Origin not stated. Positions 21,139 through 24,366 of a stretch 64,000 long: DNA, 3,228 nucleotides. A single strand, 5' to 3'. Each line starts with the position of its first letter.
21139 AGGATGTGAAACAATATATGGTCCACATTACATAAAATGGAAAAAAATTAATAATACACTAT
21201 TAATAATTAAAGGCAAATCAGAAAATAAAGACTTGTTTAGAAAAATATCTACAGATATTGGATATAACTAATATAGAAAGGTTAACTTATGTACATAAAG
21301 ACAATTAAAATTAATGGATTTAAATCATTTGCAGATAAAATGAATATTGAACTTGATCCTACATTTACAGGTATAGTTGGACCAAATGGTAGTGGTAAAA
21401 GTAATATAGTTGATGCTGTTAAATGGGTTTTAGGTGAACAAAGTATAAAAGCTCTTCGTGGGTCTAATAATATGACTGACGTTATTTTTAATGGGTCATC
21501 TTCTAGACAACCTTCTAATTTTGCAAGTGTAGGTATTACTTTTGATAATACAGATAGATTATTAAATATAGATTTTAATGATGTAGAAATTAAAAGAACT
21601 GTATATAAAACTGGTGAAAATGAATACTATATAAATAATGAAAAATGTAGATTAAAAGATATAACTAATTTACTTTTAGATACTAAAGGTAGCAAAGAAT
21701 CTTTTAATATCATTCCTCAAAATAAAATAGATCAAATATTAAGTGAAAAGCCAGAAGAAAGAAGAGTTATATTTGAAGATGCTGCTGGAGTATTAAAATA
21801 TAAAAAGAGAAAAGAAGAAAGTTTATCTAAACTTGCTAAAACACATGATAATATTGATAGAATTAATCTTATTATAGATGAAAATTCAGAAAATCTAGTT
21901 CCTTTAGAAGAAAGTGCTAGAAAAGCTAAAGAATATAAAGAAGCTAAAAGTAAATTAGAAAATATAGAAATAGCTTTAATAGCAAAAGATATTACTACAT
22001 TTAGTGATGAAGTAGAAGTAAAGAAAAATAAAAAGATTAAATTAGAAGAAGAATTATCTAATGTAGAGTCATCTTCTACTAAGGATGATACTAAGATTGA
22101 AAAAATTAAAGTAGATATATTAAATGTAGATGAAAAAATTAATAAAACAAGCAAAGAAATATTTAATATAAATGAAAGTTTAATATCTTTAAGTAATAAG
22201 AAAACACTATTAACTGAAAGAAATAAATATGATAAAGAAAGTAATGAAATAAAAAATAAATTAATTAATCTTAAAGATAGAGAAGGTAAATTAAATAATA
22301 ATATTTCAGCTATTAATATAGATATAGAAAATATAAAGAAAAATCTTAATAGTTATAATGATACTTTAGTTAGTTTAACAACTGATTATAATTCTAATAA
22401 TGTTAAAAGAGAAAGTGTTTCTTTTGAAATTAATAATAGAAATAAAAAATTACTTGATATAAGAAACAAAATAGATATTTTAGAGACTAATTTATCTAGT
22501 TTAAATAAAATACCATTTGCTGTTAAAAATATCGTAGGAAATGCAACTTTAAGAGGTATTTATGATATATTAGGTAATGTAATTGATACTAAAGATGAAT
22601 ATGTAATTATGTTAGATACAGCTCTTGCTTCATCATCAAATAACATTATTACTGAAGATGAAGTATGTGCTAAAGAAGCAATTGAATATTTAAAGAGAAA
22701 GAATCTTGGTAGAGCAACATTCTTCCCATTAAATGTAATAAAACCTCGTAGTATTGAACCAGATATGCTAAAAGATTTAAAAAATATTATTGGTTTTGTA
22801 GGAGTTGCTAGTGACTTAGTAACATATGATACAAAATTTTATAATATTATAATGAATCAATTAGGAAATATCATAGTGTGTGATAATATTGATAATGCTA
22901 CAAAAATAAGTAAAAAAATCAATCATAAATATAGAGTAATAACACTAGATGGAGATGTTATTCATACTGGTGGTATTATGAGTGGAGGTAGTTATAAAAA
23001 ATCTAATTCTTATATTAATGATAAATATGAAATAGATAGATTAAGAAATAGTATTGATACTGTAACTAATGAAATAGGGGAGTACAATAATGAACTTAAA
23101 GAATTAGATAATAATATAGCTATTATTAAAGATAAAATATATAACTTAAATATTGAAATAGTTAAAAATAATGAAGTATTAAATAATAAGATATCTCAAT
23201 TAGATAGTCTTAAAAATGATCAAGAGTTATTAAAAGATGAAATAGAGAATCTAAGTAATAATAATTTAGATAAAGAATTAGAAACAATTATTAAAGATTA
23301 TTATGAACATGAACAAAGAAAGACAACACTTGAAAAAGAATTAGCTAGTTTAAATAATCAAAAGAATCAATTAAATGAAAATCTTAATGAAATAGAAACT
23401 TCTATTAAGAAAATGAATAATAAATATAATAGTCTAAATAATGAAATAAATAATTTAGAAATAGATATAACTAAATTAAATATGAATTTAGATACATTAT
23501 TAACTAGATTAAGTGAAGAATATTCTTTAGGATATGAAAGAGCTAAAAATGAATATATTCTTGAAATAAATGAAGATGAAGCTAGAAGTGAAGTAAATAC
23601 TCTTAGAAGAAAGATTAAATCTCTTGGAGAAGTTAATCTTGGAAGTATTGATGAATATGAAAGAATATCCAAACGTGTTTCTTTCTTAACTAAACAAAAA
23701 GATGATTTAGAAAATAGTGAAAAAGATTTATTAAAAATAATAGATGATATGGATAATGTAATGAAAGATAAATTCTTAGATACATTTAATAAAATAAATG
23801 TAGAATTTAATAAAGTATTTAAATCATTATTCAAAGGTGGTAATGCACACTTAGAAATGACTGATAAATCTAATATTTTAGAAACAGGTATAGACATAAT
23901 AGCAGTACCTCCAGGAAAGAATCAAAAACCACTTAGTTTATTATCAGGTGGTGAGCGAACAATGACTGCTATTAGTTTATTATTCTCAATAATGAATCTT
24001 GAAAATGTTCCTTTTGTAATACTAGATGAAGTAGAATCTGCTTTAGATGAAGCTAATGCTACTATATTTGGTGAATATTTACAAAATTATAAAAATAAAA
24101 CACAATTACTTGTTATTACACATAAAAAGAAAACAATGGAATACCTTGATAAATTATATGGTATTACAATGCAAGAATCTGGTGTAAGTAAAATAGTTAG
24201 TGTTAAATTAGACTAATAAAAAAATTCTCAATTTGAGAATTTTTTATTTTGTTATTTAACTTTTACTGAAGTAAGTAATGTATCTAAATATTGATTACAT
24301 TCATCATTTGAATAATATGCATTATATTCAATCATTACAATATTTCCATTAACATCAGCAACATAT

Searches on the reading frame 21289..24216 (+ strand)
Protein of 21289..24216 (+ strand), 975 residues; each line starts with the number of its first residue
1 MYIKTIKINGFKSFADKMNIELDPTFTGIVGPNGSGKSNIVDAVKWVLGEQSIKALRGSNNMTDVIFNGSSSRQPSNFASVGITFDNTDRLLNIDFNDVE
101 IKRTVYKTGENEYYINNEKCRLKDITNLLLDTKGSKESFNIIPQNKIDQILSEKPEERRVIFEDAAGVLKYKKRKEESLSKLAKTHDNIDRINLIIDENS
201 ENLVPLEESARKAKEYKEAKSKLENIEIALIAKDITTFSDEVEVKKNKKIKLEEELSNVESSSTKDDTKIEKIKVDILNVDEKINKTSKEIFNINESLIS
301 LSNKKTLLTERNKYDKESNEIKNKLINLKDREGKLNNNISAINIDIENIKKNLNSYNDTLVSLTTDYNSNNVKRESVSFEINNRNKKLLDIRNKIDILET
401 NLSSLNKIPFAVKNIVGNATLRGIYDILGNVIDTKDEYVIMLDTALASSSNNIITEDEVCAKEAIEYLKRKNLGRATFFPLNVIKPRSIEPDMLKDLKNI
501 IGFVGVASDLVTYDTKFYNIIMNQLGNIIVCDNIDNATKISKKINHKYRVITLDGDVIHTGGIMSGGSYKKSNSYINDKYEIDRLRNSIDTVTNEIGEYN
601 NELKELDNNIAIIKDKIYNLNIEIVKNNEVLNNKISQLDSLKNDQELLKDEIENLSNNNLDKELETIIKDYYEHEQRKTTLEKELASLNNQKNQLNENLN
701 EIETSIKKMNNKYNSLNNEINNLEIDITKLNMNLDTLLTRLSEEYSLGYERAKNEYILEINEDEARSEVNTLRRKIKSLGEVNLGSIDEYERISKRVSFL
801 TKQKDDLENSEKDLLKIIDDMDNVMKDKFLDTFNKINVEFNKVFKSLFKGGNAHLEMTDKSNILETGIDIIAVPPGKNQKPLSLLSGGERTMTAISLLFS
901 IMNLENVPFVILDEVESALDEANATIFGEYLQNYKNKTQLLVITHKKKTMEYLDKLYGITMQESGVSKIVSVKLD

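Call 20: search_protein_families(library=pfam, proteins=[window:21289-24216:+], max_evalue=0.01)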
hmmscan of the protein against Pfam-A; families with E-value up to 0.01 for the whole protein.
window:21289-24216:+ (975 aa): 8 families
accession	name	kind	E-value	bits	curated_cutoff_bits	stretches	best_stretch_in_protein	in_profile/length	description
PF02463.25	SMC_N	-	4.8e-58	196.6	40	1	2-968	1-220/220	RecF/RecN/SMC N terminal domain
PF06470.18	SMC_hinge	-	1.1e-26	94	22.5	1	422-540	2-115/116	SMC proteins Flexible Hinge Domain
PF13476.12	AAA_23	-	1.2e-17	65.7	27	1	6-225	2-195/201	AAA domain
PF13304.12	AAA_21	-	3.9e-07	30.9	27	1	26-109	1-94/304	AAA domain, putative AbiEii toxin, Type IV TA system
PF13555.12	AAA_29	-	7.6e-06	26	27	1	13-49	11-47/61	P-loop containing region of AAA domain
PF13175.12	AAA_15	-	1.1e-05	25.7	32.1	1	1-368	1-292/374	AAA ATPase domain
PF19220.6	Rod_CreS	-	0.0011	18.5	100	1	581-778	21-210/359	Crescentin, rod domain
PF17675.6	APG6_N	-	0.0021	18.9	45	1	582-691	11-124/132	Apg6 coiled-coil region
